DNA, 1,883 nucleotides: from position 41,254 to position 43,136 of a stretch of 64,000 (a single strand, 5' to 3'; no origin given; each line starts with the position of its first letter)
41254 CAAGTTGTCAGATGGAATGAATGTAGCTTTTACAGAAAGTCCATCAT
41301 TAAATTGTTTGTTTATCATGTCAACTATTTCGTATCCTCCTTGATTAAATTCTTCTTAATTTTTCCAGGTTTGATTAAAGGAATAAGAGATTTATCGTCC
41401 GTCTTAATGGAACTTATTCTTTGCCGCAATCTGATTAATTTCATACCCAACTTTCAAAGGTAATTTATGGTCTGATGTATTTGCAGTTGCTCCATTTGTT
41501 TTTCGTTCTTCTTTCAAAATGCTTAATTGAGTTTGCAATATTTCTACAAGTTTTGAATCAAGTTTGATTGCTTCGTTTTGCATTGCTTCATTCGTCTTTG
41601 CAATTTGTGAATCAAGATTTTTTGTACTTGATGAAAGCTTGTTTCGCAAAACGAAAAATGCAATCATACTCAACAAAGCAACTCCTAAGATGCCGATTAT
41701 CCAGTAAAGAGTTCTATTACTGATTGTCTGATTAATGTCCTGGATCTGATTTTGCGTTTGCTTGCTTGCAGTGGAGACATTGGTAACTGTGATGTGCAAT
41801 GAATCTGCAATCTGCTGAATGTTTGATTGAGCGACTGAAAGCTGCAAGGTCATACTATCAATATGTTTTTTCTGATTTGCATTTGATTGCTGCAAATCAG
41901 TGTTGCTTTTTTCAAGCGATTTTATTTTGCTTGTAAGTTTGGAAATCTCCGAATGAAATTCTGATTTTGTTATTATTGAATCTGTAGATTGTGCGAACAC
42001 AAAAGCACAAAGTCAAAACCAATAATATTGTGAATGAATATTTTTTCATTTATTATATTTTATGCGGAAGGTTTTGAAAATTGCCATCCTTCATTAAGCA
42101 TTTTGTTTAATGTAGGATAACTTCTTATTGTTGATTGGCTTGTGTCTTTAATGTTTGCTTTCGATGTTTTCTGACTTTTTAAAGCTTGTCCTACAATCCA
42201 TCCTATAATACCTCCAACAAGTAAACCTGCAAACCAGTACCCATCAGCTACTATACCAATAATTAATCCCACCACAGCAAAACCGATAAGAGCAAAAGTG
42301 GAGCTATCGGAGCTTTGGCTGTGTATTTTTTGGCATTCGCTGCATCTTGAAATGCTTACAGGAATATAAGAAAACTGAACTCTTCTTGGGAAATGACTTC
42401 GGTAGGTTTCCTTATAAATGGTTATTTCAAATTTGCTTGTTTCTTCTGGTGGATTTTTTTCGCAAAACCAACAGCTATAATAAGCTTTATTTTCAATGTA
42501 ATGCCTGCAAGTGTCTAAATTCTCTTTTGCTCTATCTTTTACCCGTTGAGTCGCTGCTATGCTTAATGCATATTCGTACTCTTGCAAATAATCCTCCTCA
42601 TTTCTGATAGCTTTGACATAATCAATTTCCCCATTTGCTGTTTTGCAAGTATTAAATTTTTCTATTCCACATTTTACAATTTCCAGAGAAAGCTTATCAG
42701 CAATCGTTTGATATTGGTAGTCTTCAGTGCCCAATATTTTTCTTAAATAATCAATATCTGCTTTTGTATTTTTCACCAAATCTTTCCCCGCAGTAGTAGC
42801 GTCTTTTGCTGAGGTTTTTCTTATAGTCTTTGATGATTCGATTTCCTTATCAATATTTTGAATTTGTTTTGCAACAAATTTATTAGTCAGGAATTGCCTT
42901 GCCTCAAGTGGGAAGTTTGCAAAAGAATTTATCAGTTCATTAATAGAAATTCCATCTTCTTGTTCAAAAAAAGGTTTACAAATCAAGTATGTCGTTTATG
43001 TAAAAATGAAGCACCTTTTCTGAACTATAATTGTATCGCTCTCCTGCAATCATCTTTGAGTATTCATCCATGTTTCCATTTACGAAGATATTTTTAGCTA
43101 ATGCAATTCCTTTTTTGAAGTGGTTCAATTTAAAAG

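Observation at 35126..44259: Repeat-bounded, AT-rich island encoding an Hsp70 / J-like / GrpE-like / kinase / AAA+ array (candidate undescribed system, now inactivated)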

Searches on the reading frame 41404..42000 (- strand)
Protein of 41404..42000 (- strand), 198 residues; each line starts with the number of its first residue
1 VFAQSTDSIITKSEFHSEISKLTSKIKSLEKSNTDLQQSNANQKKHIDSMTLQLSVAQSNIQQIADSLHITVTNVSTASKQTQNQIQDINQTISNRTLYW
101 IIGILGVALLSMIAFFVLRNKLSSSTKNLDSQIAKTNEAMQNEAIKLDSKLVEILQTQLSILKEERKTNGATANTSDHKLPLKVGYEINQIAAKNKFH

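Call 4: search_protein_families(library=pfam, proteins=[window:41404-42000:-], max_evalue=0.01)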
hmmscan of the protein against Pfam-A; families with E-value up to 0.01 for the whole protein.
window:41404-42000:- (198 aa): 5 families
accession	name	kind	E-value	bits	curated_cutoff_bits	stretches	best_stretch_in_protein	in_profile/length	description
PF05266.19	DUF724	-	0.00056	20.3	38.4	0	9-73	122-186/188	Protein of unknown function (DUF724)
PF13623.11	SurA_N_2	-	0.00059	20.2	28.5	0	91-136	2-46/145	SurA-like N-terminal domain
PF04612.17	T2SSM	-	0.0013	19.4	27.8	0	7-78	48-119/160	Type II secretion system (T2SS), protein M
PF09728.14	Taxilin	-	0.0028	17.3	30.3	1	14-64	235-285/302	Myosin-like coiled-coil protein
PF00170.26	bZIP_1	-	0.0059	17.1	27.6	1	18-53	27-62/64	bZIP transcription factor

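Call 10: search_protein_families(library=padloc, proteins=[window:41404-42000:-], max_evalue=0.01)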
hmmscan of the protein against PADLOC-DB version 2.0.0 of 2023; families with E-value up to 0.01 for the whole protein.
window:41404-42000:- (198 aa): 2 families
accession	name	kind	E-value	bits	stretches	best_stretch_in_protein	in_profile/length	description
PDLC00637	ZorA2|ZorA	-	2.7e-05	21.1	1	8-162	249-387/420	MotA/ExbB/TolQ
PDLC00514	JetC1|JetC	-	0.0038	13.1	1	14-146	302-422/1117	DUF3584 domain; MukB-like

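Call 11: search_protein_families(library=ncbifam, proteins=[window:41404-42000:-], max_evalue=0.01)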
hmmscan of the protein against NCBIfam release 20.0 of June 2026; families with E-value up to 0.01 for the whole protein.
window:41404-42000:- (198 aa): 1 family
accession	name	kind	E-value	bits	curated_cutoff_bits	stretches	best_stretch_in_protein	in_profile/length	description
NF045487.1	ASRP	equivalog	0.00092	17.9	300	1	12-94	357-439/593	archaea-specific SMC-related protein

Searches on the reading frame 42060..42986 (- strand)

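Call 4: search_protein_families(library=pfam, proteins=[window:42060-42986:-], max_evalue=0.01)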
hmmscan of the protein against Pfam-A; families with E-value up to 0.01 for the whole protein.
window:42060-42986:- (308 aa): 0 families

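Call 10: search_protein_families(library=padloc, proteins=[window:42060-42986:-], max_evalue=0.01)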
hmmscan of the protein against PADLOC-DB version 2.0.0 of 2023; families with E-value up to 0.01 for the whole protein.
window:42060-42986:- (308 aa): 0 families

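Call 11: search_protein_families(library=ncbifam, proteins=[window:42060-42986:-], max_evalue=0.01)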
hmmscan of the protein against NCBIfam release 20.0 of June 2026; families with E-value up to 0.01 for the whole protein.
window:42060-42986:- (308 aa): 1 family
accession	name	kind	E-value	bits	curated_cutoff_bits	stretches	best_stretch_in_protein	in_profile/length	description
TIGR03789.1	pdsO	hypoth_equivalog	0.0046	16.7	152.2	1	225-282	36-90/243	sortase-associated OmpA-like protein PdsO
